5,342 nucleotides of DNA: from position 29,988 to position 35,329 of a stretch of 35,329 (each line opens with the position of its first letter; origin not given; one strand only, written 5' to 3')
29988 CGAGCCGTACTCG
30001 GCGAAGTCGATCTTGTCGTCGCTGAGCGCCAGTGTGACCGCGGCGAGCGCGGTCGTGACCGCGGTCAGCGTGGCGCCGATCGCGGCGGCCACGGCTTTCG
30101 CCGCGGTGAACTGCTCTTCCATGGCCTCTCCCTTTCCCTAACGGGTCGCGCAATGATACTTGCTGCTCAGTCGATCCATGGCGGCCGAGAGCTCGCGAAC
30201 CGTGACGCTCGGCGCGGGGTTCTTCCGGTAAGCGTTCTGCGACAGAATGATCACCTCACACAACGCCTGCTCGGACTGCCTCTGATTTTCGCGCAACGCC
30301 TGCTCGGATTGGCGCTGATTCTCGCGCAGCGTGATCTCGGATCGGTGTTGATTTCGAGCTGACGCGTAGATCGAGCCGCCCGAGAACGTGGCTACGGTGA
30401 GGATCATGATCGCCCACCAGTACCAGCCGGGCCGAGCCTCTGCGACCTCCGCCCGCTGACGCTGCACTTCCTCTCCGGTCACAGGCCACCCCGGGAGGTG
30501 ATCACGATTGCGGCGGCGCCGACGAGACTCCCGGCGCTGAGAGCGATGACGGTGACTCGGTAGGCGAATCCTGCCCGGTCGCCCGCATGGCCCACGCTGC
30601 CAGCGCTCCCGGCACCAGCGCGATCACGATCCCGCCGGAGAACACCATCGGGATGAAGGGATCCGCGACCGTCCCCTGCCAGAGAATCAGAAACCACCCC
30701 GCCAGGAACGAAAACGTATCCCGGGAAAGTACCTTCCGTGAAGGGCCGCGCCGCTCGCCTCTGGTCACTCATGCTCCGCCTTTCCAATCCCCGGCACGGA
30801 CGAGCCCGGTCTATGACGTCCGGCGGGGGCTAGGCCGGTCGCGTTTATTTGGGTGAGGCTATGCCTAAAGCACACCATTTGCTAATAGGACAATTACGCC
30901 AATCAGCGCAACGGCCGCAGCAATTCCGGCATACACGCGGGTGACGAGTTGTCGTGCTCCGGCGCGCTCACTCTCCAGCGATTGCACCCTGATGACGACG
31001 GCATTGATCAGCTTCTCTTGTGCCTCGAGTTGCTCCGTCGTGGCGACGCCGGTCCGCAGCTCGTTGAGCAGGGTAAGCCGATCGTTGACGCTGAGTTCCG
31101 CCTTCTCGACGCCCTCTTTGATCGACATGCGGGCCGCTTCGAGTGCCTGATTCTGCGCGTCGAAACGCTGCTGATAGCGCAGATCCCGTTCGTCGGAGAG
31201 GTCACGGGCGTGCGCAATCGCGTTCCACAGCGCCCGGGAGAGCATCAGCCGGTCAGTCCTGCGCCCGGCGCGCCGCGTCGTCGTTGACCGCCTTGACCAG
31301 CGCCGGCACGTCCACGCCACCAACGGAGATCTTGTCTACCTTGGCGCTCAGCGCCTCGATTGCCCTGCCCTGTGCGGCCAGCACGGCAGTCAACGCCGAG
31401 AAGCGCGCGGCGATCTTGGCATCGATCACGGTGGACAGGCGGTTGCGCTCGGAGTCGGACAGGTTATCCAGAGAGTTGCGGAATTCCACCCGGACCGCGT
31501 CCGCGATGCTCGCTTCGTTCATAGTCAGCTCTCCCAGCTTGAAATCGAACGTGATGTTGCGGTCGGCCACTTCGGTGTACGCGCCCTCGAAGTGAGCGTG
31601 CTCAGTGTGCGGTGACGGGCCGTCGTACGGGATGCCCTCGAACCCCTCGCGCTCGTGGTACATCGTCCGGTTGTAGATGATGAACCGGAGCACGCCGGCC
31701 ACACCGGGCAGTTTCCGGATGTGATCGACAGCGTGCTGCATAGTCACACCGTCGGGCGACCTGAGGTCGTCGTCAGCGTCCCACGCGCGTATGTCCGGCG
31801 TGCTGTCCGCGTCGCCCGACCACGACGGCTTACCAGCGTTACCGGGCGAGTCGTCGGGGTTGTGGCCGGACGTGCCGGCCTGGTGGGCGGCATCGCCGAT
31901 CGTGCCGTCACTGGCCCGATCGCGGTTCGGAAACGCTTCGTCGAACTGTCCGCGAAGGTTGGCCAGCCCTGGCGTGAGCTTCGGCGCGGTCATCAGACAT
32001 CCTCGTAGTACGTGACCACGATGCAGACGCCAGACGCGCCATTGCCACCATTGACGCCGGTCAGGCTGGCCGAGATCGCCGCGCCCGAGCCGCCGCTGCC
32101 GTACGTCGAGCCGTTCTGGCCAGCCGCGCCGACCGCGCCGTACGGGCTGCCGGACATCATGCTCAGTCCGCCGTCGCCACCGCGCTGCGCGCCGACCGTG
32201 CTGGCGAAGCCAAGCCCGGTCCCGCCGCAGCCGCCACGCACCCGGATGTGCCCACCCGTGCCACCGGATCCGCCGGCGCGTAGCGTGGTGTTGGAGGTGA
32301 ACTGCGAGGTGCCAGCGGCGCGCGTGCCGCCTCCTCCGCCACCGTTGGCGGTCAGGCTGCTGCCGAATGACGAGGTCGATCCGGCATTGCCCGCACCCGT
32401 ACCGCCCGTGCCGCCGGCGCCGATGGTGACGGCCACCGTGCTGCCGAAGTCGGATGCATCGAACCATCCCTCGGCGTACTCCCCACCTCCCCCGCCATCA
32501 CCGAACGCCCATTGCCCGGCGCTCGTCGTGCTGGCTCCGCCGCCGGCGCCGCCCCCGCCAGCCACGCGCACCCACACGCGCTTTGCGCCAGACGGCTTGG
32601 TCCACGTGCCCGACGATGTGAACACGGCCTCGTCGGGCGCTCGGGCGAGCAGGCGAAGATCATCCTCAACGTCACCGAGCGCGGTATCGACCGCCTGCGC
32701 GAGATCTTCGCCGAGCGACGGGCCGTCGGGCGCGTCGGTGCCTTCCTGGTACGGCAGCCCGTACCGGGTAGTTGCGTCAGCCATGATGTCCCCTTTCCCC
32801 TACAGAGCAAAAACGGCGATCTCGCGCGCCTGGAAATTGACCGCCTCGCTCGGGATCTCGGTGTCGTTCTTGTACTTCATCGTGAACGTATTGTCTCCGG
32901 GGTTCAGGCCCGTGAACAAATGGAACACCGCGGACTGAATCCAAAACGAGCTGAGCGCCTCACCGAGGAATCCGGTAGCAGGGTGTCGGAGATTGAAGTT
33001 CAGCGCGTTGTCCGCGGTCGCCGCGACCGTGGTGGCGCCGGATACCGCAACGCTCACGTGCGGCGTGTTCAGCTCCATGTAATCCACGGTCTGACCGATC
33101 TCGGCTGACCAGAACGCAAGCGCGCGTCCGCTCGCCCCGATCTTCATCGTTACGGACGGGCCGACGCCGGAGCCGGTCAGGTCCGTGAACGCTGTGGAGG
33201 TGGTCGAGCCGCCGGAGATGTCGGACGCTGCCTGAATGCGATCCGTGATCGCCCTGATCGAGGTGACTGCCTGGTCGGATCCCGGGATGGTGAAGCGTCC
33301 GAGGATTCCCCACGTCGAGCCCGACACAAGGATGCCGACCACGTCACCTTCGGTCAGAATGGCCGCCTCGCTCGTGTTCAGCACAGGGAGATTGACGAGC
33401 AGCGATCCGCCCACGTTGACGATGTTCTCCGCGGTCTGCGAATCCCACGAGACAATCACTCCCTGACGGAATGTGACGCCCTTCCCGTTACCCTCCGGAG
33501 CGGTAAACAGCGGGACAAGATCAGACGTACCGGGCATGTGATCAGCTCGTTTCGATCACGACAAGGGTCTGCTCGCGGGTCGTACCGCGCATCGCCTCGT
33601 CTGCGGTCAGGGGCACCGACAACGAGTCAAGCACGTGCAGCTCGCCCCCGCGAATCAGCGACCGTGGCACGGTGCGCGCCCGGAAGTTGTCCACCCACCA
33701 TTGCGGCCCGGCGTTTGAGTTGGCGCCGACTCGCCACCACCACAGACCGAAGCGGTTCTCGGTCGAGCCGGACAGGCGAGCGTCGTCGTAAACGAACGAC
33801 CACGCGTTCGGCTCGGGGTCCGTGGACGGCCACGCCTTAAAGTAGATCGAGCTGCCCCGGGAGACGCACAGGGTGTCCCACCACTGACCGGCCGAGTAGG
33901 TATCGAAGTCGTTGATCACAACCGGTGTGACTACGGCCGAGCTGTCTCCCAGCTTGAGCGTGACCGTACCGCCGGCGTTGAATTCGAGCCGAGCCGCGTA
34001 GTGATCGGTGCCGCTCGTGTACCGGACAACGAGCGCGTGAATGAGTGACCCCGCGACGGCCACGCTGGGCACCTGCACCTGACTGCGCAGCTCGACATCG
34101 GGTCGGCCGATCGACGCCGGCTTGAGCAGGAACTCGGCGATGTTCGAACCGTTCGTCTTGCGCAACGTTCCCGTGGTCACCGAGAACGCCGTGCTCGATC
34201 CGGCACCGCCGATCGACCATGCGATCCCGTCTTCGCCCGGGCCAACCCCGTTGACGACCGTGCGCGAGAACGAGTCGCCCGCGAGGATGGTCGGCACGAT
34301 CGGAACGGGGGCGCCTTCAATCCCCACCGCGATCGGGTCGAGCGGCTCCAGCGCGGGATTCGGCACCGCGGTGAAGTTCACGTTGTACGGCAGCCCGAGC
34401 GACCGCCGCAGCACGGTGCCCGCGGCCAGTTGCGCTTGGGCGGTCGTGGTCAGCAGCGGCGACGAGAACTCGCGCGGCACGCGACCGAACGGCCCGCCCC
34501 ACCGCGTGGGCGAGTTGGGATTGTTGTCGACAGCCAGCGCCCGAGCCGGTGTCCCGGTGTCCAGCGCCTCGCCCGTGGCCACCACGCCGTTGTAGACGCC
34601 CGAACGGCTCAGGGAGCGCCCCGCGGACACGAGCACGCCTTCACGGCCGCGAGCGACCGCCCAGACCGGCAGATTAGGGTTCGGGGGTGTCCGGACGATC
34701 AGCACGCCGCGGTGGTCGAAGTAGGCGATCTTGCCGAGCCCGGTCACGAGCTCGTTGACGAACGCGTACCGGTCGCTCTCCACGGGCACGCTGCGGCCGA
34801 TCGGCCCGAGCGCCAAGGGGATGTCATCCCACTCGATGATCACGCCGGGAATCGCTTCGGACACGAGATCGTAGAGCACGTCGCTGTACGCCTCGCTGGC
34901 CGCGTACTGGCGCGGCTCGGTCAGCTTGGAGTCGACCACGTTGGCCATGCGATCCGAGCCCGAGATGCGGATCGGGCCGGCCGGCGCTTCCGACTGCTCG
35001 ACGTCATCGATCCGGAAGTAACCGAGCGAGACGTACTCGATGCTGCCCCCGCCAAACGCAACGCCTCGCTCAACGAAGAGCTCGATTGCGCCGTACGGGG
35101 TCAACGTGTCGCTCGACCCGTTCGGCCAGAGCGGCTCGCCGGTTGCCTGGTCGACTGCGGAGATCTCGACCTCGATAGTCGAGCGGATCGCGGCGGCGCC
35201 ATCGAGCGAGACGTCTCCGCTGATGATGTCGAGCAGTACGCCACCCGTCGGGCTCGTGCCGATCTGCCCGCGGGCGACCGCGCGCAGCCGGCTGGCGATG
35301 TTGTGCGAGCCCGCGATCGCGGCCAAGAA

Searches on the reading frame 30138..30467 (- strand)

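Call 87: search_protein_families(library=pfam, proteins=[window:30138-30467:-], max_evalue=0.05)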
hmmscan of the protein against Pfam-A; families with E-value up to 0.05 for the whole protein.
window:30138-30467:- (109 aa): 1 family
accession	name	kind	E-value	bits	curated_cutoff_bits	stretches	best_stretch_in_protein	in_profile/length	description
PF14316.11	DUF4381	-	0.017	15.9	27.2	0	14-71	18-71/145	Domain of unknown function (DUF4381)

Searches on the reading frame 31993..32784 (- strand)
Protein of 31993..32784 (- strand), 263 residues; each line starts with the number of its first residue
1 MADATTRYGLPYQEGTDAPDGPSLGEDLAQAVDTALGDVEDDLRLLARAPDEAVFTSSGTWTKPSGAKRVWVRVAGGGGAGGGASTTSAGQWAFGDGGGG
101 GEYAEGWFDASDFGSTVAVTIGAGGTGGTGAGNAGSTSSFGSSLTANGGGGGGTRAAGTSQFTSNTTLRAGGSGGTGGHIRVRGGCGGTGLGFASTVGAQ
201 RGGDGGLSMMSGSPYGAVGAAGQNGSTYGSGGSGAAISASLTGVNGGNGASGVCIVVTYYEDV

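Call 34: search_protein_families(library=phrogs, proteins=[window:31993-32784:-], max_evalue=0.0001)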
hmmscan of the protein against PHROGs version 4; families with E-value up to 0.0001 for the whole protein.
window:31993-32784:- (263 aa): 4 families
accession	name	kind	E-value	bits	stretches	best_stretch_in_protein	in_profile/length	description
phrog_863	-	tail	2.3e-43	150.1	1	53-261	401-606/690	tail fiber assembly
phrog_6202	-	tail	2e-16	61.3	1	43-256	438-634/636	tail fiber protein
phrog_454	-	tail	5.3e-10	39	1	38-258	1166-1374/1376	tail fiber protein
phrog_21412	-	tail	2.8e-07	29.6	1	54-256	1262-1448/1452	tail fiber protein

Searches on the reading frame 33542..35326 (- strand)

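Call 34: search_protein_families(library=phrogs, proteins=[window:33542-35326:-], max_evalue=0.0001)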
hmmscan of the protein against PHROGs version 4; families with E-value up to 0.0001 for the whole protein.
window:33542-35326:- (594 aa): 2 families
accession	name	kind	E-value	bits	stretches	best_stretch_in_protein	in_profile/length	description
phrog_1887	-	tail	3.2e-44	153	1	34-335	325-623/670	tail protein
phrog_24476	-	other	1.5e-12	47.1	1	350-542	830-1023/1066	phosphodiesterase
